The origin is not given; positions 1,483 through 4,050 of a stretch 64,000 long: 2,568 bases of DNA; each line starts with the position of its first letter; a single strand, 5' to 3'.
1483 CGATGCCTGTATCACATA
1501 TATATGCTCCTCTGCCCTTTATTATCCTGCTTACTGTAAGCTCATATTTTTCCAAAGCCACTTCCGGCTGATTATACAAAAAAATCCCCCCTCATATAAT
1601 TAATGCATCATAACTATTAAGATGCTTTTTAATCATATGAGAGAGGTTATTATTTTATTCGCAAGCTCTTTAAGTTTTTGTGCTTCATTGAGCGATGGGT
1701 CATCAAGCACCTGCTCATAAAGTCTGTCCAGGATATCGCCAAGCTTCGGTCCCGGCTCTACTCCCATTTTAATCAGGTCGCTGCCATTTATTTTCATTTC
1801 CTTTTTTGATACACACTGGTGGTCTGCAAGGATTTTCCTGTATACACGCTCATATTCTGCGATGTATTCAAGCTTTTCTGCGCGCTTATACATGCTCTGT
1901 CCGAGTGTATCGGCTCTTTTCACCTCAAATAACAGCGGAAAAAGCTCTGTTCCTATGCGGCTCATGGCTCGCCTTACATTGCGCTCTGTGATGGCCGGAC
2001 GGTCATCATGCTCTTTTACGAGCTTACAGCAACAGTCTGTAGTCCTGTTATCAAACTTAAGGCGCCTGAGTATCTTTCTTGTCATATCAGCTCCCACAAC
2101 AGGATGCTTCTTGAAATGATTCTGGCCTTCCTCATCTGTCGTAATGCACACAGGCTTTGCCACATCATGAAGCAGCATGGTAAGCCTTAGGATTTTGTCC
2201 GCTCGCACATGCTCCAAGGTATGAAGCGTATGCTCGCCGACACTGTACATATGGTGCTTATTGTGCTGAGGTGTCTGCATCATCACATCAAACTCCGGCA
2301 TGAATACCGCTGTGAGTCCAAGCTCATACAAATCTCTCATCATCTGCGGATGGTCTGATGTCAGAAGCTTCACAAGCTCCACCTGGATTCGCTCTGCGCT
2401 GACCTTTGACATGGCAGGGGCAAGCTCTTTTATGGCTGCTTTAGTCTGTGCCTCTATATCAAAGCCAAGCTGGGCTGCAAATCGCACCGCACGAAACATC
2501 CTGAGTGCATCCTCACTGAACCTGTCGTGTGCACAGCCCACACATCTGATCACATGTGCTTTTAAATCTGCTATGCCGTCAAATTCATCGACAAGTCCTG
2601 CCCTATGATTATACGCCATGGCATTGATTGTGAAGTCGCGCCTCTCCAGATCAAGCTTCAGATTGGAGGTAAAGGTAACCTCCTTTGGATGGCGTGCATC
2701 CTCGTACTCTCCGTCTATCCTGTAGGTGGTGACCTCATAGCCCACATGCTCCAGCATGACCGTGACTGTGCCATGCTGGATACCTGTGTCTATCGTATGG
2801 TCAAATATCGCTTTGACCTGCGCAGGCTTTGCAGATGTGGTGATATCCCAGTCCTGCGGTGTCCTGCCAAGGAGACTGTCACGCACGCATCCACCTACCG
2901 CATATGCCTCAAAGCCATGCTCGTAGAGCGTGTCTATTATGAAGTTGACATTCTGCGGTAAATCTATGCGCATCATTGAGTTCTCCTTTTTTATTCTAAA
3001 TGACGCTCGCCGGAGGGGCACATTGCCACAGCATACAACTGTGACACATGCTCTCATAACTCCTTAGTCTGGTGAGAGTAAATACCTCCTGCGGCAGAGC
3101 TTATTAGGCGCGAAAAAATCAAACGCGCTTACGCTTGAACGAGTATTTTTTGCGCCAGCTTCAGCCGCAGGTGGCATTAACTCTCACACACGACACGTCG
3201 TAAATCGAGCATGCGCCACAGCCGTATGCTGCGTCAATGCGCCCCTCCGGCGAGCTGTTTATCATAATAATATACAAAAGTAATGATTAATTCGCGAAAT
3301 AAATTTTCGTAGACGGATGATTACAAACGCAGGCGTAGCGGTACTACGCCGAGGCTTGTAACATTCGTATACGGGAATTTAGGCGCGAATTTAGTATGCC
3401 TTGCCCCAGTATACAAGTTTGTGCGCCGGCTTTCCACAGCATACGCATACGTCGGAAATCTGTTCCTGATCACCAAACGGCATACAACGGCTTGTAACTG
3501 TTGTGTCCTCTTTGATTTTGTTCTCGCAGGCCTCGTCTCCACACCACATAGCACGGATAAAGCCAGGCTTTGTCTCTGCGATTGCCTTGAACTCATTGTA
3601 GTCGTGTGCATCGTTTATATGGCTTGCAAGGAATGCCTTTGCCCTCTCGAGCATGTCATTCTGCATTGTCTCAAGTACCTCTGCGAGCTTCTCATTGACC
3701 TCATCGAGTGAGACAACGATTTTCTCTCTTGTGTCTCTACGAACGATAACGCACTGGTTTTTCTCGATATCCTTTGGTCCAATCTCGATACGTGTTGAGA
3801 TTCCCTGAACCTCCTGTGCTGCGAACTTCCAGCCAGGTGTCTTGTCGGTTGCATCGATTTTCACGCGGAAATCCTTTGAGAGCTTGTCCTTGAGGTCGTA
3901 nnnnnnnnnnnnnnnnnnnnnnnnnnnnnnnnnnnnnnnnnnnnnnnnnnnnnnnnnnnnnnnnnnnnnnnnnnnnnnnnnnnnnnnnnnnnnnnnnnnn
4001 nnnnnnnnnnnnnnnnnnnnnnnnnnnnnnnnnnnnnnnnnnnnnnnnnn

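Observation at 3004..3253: Third long rod-like hairpin element between proS and cca whose arm mismatches are all G-U wobbles on the minus-strand RNA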

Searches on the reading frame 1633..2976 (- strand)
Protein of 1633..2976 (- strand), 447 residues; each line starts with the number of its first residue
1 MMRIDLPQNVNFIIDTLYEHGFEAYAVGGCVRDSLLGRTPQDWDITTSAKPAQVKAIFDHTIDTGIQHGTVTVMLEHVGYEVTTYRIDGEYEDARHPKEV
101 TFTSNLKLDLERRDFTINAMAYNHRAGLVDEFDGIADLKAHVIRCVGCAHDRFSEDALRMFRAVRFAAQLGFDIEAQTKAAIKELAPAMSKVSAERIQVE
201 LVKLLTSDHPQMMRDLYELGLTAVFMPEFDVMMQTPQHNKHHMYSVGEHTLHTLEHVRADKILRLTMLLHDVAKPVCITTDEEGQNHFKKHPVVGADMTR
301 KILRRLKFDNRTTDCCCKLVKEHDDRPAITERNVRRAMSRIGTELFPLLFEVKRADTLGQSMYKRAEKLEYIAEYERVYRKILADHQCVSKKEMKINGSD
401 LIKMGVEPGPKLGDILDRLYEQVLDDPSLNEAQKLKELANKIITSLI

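Call 8: search_protein_families(library=pfam, proteins=[window:1633-2976:-])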
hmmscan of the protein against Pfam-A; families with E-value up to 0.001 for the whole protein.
window:1633-2976:- (447 aa): 4 families
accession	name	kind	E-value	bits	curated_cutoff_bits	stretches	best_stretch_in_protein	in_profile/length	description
PF01743.26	PolyA_pol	-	3.9e-39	134.3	23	1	24-144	1-126/126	Poly A polymerase head domain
PF12627.12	PolyA_pol_RNAbd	-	2e-19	69.6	22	1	171-231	1-62/64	Probable RNA and SrmB- binding site of polymerase A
PF13735.12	tRNA_NucTran2_2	-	5.4e-13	49.6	27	1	299-437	24-147/149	tRNA nucleotidyltransferase domain 2 putative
PF01966.28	HD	-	6e-08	33.4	22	1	242-356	4-111/116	HD domain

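Call 20: find_encoding_contigs(protein=window:1633-2976:-, flank=4000, max_places=10)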
Protein window:1633-2976:- (447 aa): 3 contigs read that carry it; 3 places shown.
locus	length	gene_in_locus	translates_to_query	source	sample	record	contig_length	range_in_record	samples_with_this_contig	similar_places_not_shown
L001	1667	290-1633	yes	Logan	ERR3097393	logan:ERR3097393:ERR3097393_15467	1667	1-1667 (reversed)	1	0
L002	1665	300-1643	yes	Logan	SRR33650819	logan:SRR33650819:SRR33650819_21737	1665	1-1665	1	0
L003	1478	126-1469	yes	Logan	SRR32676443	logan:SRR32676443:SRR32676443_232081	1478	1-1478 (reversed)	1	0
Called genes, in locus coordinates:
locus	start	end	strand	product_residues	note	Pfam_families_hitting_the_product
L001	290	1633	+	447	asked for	PF01743:PolyA_pol, PF12627:PolyA_pol_RNAbd, PF01966:HD, PF13735:tRNA_NucTran2_2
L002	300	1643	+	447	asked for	PF01743:PolyA_pol, PF12627:PolyA_pol_RNAbd, PF01966:HD, PF13735:tRNA_NucTran2_2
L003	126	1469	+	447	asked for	PF01743:PolyA_pol, PF12627:PolyA_pol_RNAbd, PF01966:HD, PF13735:tRNA_NucTran2_2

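Call 22: find_related_loci(query=window:1633-2976:-, collection=genome_contigs, flank=4000)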
Query window:1633-2976:- (447 aa) in genome_contigs; peptide patterns used: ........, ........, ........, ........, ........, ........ (x = any residue, [..] = any of these).
191 stretches matched a pattern; 164 encode a relative of the query (tblastn E <= 1e-3); the best 80 are kept; 80 distinct loci.
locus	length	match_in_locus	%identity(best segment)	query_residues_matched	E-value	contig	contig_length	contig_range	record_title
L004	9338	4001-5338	100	2-447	0e+0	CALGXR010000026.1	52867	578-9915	MAG TPA_asm: uncultured Lachnobacterium sp. isolate SRR1761720_bin.57_CONCOCT_v1.1_MAG genome assembly, contig: ERZ17493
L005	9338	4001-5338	99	2-447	0e+0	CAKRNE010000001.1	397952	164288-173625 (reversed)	MAG: uncultured Agathobacter sp. isolate REFINED_METABAT215_TOP10_CONTIGS_1500_ASSEMBLY_K77_MERGED__Hadza_MoBio_hadza-E-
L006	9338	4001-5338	98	2-447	0e+0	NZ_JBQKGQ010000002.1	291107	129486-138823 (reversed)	Agathobacter sp. LCP21S3_B2 contig00002, whole genome shotgun sequence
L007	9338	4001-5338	89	2-447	0e+0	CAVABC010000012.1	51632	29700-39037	Acutalibacteraceae bacterium isolate H07665-L1_cleanbin_000004 genome assembly, contig: Spades_H07665-L1_contig_80, whol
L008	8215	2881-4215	89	2-446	0e+0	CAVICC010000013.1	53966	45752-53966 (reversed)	bacterium isolate H07655-L1_cleanbin_000010 genome assembly, contig: Spades_H07655-L1_contig_278, whole genome shotgun s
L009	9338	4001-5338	78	2-447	0e+0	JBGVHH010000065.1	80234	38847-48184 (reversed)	MAG: Agathobacter sp. isolate fecal_MAG_348 fecal_MAG_348_contig_0065, whole genome shotgun sequence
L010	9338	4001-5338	77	2-447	0e+0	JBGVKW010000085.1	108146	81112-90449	MAG: Agathobacter sp. isolate fecal_MAG_296 fecal_MAG_296_contig_0085, whole genome shotgun sequence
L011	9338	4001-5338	83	2-447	0e+0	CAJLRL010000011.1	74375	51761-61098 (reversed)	MAG TPA_asm: uncultured Lachnospiraceae bacterium isolate ERR1600664-bin.18 genome assembly, contig: NODE_451_length_743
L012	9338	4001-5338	67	2-447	0e+0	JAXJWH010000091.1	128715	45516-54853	MAG: Agathobacter sp. isolate DOME_MAG_6206 6206_C0407_k141_175149, whole genome shotgun sequence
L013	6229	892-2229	68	2-447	0e+0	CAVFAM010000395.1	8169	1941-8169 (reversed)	Bacteroidaceae bacterium isolate G02651-L1_cleanbin_000034 genome assembly, contig: Spades_G02651-L1_contig_5360, whole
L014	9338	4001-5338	68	2-447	0e+0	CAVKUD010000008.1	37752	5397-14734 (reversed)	Senegalimassilia sp. isolate H07656-L1_cleanbin_000016 genome assembly, contig: Spades_H07656-L1_contig_291, whole genom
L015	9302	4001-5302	66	4-437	0e+0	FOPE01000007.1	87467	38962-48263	Lachnospiraceae bacterium C7 genome assembly, contig: Ga0007612_107, whole genome shotgun sequence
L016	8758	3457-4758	65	2-435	0e+0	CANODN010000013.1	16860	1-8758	MAG TPA_asm: uncultured Roseburia sp. isolate SRR13921779_bin.135_metawrap_v1.3_MAG genome assembly, contig: NODE.6598_l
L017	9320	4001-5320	61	2-441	0e+0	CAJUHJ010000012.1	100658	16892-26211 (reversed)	MAG TPA_asm: uncultured Lachnospiraceae bacterium isolate MGBC139909 genome assembly, contig: MGBC139909.12, whole genom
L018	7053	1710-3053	59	2-435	1e-179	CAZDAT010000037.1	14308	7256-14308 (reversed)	MAG TPA_asm: uncultured Lachnospiraceae bacterium isolate SRP225648_co1_707 genome assembly, contig: NODE_10652_length_1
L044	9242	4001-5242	58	2-413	3e-163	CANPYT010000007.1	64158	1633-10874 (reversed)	MAG: uncultured Acetatifactor sp. isolate Lapin-002__bin88 genome assembly, contig: Lapin-002__NODE_555_length_64158_cov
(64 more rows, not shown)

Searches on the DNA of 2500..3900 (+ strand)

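Call 6: search_rna_families(source=window, start=2500, end=3900, threshold=evalue, max_evalue=10)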
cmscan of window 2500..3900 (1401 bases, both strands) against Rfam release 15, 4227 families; matches with E-value up to 10: 1.
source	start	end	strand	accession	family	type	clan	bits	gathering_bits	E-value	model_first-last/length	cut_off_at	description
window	3127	3155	-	RF02637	EF0408_EF0409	Gene; sRNA;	-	11.2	440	4.5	164-193/412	no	Enterococcus sRNA EF0408_EF0409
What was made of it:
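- On TwoAYGGAY RNA (RF01731): cmscan of 2500-3900 at E up to 10 gives no TwoAYGGAY hit (call 6).
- On Any Rfam 15 family (including 6S RNA): The only hit is an 11-bit chance match to EF0408_EF0409 at E = 4.5 (call 6).
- Closest known: TwoAYGGAY RNA. Different: There is no sequence or covariance-model similarity (call 6, no hit at E up to 10).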

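Call 12: search_dna_similar(query=window:2990-3400:+, collection=phages, mode=distant)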
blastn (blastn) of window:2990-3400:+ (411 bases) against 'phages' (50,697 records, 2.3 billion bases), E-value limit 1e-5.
No match.

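Call 13: search_dna_similar(query=window:2990-3400:+, collection=plasmids, mode=distant)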
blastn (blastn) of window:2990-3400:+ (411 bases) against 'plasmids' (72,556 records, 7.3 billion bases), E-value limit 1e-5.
No match.
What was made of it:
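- Tried and rejected: Phage and plasmid collections gave no match (calls 12, 13).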

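Call 75: build_rna_model(alignment_id=A3)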
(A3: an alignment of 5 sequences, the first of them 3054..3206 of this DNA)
Model R1 built from alignment A3 (5 sequences, 153 columns); structure: RNAalifold consensus.
model positions 153; base pairs 54; branch points 0; effective number of sequences 0.56; information 0.588 bits per position. Calibrated on 0.2 Mb of random sequence (short: E-values are rough).
structure used (alignment columns):
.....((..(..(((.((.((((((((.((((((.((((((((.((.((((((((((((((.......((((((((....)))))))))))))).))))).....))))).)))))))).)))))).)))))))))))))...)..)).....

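Call 76: search_with_rna_model(model_id=R1, sources=[window, L007, L008, L009, L010, L011, L012, L013, L014, L015, L016, L017, L018, L020, L021, L023, L024, L026, L031, L035, L040, L045, L048, L049, L051, L056, L057, L058, L072, L073, L076, L078, L082, L094, L108, L113, L101, L155, L151, L154], max_evalue=10)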
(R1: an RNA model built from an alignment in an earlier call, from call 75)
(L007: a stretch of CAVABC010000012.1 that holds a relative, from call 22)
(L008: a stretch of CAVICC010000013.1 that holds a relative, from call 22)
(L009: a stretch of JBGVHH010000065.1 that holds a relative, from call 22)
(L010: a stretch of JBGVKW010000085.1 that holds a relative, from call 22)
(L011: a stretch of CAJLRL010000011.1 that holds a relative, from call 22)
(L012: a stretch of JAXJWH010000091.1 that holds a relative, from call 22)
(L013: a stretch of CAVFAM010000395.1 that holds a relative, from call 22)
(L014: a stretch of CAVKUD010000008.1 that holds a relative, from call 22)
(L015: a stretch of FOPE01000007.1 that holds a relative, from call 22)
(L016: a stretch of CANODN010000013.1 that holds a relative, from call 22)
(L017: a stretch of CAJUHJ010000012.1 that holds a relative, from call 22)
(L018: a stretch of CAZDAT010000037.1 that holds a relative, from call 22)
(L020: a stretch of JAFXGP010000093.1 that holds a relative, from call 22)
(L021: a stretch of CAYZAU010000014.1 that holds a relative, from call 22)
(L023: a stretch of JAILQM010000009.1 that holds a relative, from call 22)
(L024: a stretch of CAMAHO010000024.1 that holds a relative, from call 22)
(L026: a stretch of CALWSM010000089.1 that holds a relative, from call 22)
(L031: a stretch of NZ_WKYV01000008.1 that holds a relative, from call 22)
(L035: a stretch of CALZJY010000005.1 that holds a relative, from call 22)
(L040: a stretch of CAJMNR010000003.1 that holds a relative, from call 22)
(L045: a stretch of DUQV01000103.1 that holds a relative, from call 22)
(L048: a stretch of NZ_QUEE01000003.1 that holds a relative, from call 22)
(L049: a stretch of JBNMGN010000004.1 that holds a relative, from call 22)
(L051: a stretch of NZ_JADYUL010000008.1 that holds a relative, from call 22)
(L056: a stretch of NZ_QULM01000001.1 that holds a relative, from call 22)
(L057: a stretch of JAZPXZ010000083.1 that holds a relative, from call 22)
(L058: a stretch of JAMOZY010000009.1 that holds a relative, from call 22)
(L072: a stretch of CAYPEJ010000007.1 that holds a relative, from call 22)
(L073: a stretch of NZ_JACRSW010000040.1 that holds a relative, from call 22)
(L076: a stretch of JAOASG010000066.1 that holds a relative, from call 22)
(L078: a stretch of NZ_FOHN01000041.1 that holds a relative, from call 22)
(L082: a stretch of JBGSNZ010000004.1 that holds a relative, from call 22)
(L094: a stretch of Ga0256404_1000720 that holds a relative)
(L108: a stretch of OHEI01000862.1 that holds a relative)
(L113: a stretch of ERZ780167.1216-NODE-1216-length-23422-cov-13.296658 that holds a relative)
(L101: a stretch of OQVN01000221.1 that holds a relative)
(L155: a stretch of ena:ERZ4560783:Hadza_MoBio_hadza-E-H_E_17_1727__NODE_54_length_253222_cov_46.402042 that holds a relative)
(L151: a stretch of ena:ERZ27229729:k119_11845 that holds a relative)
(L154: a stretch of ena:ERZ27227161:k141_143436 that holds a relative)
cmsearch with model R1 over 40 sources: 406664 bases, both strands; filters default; matches with E-value up to 10: 9.
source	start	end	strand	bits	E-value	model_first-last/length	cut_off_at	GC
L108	5405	5557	-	189.7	2e-52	1-153/153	no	0.47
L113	328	480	-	189.7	2e-52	1-153/153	no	0.47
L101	3392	3544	-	189.7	2e-52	1-153/153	no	0.47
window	3054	3206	-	189.5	2.2e-52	1-153/153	no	0.48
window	3072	3187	+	42.3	4.1e-09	20-135/153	no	0.49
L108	5423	5538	+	41.4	7.5e-09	20-135/153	no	0.48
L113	346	461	+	41.4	7.5e-09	20-135/153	no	0.48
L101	3410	3525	+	41.4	7.5e-09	20-135/153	no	0.48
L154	3871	4002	+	23.1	0.0018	1-153/153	no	0.48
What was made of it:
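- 3054..3206 (-): Conserved inner core (positions 50-202). It comprises an internal loop, an imperfect rod with fixed U·U, A·A and U·U mismatches, and the apex. Covariance model R1 finds only orthologous copies (call 76).
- Tried and rejected: Covariance model R1 of the core found only orthologous copies (calls 75, 76).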
